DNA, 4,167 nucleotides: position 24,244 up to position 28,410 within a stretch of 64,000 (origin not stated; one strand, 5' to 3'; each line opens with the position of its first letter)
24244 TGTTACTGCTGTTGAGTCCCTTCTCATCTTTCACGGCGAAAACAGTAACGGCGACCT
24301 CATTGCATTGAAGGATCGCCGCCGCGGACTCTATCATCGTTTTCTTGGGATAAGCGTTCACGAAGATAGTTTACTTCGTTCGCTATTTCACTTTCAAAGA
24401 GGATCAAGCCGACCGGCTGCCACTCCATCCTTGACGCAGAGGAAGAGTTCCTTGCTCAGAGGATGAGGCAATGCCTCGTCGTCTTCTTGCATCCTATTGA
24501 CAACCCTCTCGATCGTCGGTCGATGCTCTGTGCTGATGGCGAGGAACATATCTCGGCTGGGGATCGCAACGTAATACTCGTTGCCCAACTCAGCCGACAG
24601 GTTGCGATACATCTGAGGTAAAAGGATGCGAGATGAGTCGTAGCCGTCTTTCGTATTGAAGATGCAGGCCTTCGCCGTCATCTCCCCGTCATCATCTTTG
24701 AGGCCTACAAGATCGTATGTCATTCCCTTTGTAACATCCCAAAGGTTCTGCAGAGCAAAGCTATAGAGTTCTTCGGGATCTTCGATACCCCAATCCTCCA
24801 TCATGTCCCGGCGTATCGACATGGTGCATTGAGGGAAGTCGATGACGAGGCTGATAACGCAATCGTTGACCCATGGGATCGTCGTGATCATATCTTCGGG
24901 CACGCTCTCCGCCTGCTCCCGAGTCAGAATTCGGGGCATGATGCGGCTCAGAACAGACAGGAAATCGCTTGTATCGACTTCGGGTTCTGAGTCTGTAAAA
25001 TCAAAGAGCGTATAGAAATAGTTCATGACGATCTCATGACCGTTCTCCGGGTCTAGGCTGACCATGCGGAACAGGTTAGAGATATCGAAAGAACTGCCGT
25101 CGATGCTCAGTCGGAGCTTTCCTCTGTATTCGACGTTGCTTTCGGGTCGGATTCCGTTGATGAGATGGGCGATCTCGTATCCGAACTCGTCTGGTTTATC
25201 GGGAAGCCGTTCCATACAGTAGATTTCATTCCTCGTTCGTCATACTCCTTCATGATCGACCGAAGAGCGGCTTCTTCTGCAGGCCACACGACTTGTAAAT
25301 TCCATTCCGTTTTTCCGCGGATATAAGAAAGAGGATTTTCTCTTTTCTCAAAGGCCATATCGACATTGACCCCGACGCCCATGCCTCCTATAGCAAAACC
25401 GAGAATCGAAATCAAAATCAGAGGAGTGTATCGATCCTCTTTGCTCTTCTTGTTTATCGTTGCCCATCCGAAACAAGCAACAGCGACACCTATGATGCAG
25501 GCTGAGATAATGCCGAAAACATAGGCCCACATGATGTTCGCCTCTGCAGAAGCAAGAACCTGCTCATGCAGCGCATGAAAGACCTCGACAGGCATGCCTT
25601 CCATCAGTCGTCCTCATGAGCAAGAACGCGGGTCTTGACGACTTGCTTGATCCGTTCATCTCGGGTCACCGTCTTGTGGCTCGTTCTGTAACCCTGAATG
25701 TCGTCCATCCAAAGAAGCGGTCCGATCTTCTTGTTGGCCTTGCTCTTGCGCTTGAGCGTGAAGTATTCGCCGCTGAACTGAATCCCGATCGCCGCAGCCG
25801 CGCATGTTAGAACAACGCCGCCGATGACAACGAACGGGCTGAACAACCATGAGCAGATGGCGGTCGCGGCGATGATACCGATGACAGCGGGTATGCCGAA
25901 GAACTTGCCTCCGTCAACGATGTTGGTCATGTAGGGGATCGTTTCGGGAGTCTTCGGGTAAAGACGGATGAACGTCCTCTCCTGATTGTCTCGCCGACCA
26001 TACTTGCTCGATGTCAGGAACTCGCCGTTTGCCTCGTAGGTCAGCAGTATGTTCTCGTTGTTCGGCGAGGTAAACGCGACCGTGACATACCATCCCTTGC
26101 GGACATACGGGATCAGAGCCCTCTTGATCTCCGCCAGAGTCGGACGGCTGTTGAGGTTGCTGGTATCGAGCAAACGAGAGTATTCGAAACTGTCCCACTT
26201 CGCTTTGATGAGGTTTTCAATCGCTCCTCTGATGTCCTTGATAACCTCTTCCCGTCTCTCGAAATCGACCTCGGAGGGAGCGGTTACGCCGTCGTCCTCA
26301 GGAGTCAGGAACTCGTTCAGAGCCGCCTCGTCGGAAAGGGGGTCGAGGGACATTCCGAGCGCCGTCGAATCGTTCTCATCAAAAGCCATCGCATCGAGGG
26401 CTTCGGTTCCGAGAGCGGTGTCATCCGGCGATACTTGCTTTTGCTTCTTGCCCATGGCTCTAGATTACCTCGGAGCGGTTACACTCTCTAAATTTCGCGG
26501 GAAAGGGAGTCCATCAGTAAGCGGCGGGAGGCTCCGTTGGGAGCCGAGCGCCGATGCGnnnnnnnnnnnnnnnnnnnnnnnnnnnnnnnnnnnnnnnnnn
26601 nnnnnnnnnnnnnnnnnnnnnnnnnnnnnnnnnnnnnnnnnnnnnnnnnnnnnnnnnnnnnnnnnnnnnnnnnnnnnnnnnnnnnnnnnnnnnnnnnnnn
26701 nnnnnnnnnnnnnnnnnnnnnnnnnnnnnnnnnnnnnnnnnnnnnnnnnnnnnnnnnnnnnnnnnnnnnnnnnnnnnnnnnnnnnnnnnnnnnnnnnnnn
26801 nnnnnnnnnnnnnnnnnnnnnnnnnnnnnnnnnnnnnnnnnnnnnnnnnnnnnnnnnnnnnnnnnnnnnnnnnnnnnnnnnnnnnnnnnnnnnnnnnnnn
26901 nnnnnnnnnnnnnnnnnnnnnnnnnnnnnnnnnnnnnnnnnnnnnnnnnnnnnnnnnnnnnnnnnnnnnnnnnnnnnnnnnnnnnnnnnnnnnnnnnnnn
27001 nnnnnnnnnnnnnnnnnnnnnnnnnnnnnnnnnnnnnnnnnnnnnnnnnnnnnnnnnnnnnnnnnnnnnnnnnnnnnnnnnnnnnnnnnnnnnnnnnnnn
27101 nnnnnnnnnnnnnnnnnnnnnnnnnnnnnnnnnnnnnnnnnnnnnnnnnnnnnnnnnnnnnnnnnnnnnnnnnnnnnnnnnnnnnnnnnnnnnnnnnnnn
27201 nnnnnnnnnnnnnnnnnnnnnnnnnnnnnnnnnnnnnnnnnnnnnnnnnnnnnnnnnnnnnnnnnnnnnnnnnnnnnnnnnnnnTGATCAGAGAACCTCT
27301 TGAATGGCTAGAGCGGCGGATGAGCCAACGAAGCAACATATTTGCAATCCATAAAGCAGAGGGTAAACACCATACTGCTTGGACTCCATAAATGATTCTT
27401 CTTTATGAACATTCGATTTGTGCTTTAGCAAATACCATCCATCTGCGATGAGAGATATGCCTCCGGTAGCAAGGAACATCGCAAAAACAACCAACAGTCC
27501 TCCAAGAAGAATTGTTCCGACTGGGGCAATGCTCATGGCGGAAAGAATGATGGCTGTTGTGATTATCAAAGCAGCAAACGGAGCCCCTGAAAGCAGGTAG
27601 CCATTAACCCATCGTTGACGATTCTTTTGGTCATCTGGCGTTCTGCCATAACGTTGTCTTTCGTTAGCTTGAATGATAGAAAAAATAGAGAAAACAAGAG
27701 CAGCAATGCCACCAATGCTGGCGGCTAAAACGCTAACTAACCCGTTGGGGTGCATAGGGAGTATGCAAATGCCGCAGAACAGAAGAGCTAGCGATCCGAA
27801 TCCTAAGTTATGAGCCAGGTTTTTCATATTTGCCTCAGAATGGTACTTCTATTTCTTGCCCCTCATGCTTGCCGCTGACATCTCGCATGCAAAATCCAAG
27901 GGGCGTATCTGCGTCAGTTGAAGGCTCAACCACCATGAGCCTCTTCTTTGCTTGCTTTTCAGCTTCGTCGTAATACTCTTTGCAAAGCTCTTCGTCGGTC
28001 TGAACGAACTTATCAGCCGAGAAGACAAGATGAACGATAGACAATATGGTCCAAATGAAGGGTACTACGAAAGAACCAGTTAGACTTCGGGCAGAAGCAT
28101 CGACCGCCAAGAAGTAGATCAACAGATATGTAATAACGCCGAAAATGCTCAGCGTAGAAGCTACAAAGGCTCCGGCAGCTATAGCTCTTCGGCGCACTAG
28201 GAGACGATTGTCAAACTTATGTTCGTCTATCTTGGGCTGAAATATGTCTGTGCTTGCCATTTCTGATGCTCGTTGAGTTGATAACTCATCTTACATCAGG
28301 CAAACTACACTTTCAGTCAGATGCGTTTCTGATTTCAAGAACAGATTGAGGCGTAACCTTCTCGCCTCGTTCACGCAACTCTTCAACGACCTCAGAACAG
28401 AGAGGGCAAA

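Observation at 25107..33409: Eight-kb membrane-protein module with SPFH/flotillin, CPBP protease, paralogous C-tail-anchored proteins and an embedded RNA ligase; separate rhomboid at 16.9 kb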

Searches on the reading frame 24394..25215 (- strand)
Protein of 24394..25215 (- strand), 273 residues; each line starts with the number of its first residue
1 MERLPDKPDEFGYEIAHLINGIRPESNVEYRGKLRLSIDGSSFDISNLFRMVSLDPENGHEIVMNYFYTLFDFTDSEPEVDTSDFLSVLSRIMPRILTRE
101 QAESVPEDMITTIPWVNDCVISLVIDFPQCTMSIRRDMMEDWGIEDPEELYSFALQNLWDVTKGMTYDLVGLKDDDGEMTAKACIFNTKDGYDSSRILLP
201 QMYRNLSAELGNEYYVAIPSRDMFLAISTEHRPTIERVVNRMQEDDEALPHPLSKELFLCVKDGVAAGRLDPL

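Call 8: search_protein_families(library=pfam, max_evalue=1, proteins=[window:24394-25215:-])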
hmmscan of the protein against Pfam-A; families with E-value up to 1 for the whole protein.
window:24394-25215:- (273 aa): 3 families
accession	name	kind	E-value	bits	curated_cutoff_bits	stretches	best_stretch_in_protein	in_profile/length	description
PF07285.16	DUF1444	-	3.7e-05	23.8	23.8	1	182-224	169-211/264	Protein of unknown function (DUF1444)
PF18941.5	DUF5688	-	0.0018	18.3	34.5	1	83-236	92-261/290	Family of unknown function (DUF5688)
PF10945.13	CBP_BcsR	-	0.02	14.9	25.2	1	44-65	4-25/41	Cellulose biosynthesis protein BcsR-like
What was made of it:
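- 24394..25215 (-): DUF1444-like soluble protein. It is the conserved downstream anchor that bounds the variable island and is not itself a membrane protein. PF07285 E 4e-05 (call 8).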

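Call 59: search_protein_families(library=ncbifam, max_evalue=0.01, proteins=[window:24394-25215:-])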
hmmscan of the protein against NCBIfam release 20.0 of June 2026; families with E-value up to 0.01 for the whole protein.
window:24394-25215:- (273 aa): 1 family
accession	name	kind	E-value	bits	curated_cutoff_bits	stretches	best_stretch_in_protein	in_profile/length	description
NF010189.0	PRK13668.1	equivalog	2.8e-06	27.1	221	1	127-225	123-212/267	hypothetical protein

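Call 91: search_protein_families(library=phrogs, max_evalue=0.01, proteins=[window:24394-25215:-])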
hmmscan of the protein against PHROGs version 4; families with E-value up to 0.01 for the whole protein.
window:24394-25215:- (273 aa): 0 families

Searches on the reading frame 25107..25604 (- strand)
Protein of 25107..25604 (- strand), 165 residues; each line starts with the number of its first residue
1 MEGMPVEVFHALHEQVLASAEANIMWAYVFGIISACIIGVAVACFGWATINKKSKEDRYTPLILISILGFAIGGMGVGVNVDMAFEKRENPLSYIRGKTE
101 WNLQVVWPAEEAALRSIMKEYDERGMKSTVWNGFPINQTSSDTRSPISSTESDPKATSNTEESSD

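Call 5: search_protein_families(library=pfam, max_evalue=0.01, proteins=[window:25107-25604:-])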
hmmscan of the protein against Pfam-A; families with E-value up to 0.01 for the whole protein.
window:25107-25604:- (165 aa): 0 families

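Call 6: search_protein_families(library=phrogs, max_evalue=0.001, proteins=[window:25107-25604:-])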
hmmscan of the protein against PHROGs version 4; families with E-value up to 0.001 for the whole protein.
window:25107-25604:- (165 aa): 0 families

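Call 34: search_protein_families(library=padloc, max_evalue=0.01, proteins=[window:25107-25604:-])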
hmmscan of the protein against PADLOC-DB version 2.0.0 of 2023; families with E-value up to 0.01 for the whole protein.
window:25107-25604:- (165 aa): 0 families

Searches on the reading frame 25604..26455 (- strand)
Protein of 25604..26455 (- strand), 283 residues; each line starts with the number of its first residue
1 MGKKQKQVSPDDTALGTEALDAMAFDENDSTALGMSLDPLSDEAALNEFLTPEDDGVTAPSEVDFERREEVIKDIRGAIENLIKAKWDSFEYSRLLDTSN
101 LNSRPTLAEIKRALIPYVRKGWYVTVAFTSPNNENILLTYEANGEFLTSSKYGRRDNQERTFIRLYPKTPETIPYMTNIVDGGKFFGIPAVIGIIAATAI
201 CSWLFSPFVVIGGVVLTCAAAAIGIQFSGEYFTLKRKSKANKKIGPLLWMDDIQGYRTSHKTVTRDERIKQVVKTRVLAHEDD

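Call 5: search_protein_families(library=pfam, max_evalue=0.01, proteins=[window:25604-26455:-])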
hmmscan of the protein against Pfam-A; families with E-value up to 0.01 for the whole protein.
window:25604-26455:- (283 aa): 0 families

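Call 6: search_protein_families(library=phrogs, max_evalue=0.001, proteins=[window:25604-26455:-])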
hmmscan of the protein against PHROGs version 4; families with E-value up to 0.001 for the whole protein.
window:25604-26455:- (283 aa): 0 families

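Call 34: search_protein_families(library=padloc, max_evalue=0.01, proteins=[window:25604-26455:-])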
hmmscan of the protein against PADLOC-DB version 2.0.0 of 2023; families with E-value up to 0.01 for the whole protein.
window:25604-26455:- (283 aa): 0 families

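Call 59: search_protein_families(library=ncbifam, max_evalue=0.01, proteins=[window:25604-26455:-])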
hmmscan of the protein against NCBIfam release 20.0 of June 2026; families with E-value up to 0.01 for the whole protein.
window:25604-26455:- (283 aa): 0 families

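Call 66: search_protein_representatives(protein=window:25604-26455:-)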
Query: 283 residues. Proteins with E-value up to 0.001 (for the whole library): 6; up to 1e-10: 6; up to 1e-30: 6. The best 6 are listed.
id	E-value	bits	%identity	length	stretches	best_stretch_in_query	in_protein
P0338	1.4e-84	299.7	53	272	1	32-282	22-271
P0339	7.9e-62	225.1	46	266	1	35-283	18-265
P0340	7.7e-52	192.3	40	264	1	43-279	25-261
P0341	1.6e-50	188.1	40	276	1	9-281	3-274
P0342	1.6e-35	138.8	36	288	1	55-279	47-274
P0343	8.8e-33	129.8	35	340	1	40-283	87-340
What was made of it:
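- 25604..26455 (-): 283-aa paralog A: a soluble alpha/beta core (residues about 65-170), two TM helices, and a conserved C-terminal tail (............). Only 6 representatives among 1.84 billion proteins (call 66).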

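Call 73: predict_structure(alignment_id=A3)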
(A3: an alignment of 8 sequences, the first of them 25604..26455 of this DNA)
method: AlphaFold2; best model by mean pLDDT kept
length: 283 residues; sequences in the alignment: 8
mean_pLDDT: 67.1   pTM: 0.54
mean pLDDT of the five models: 67.1, 67.0, 63.3, 61.4, 57.6
residues with pLDDT >= 90: 42; 70-90: 97; 50-70: 62; < 50: 82
segments of 3 or more residues with pLDDT < 50: 1-42, 49-62, 176-182, 228-243
pLDDT, mean of each block of 10 residues (from residue 1): 35 34 31 33 49 45 62 92 86 89 88 89 90 88 86 78 88 52 54 69 62 67 55 41 67 86 89 80 49
secondary structure, 60 per line:
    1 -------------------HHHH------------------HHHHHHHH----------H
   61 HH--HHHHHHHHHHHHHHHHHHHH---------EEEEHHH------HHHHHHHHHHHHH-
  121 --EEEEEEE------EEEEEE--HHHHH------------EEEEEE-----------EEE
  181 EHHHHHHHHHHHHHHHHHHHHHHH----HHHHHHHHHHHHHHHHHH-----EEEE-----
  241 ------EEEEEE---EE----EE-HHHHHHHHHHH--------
elements in order: H20-23 H42-49 H65-84 E94-97 H107-119 E123-129 E136-141 H144-148 E161-166 E178-181 H182-204 H209-226 E232-235 E247-252 H265-275

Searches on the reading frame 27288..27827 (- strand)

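Call 5: search_protein_families(library=pfam, max_evalue=0.01, proteins=[window:27288-27827:-])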
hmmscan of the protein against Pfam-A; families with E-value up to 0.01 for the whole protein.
window:27288-27827:- (179 aa): 3 families
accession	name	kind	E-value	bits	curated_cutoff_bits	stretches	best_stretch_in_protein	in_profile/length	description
PF14093.11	DUF4271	-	0.00056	20.3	29.7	0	36-119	84-166/206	Domain of unknown function (DUF4271)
PF09534.15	Trp_oprn_chp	-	0.0028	18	29.6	1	61-139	29-101/180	Tryptophan-associated transmembrane protein (Trp_oprn_chp)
PF02990.21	EMP70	-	0.0029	16.8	27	1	30-161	376-505/517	Endomembrane protein 70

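Call 6: search_protein_families(library=phrogs, max_evalue=0.001, proteins=[window:27288-27827:-])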
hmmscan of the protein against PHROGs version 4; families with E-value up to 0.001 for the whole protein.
window:27288-27827:- (179 aa): 0 families

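Call 34: search_protein_families(library=padloc, max_evalue=0.01, proteins=[window:27288-27827:-])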
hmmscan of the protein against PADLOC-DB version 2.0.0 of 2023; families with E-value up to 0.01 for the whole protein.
window:27288-27827:- (179 aa): 0 families

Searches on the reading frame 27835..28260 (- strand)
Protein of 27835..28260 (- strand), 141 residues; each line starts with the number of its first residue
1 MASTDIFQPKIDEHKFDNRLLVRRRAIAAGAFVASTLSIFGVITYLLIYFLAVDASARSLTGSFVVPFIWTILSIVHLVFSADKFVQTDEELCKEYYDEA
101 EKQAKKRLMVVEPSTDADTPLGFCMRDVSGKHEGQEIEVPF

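Call 5: search_protein_families(library=pfam, max_evalue=0.01, proteins=[window:27835-28260:-])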
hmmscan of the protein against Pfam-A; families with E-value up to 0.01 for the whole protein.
window:27835-28260:- (141 aa): 1 family
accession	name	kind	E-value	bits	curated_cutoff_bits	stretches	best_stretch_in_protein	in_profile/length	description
PF09605.15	Trep_Strep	-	0.0044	17.5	28.7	1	31-110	78-158/185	Hypothetical bacterial integral membrane protein (Trep_Strep)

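Call 6: search_protein_families(library=phrogs, max_evalue=0.001, proteins=[window:27835-28260:-])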
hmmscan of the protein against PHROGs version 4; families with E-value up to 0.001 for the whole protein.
window:27835-28260:- (141 aa): 0 families

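Call 34: search_protein_families(library=padloc, max_evalue=0.01, proteins=[window:27835-28260:-])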
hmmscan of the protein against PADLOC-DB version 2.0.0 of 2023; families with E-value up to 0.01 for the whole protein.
window:27835-28260:- (141 aa): 0 families
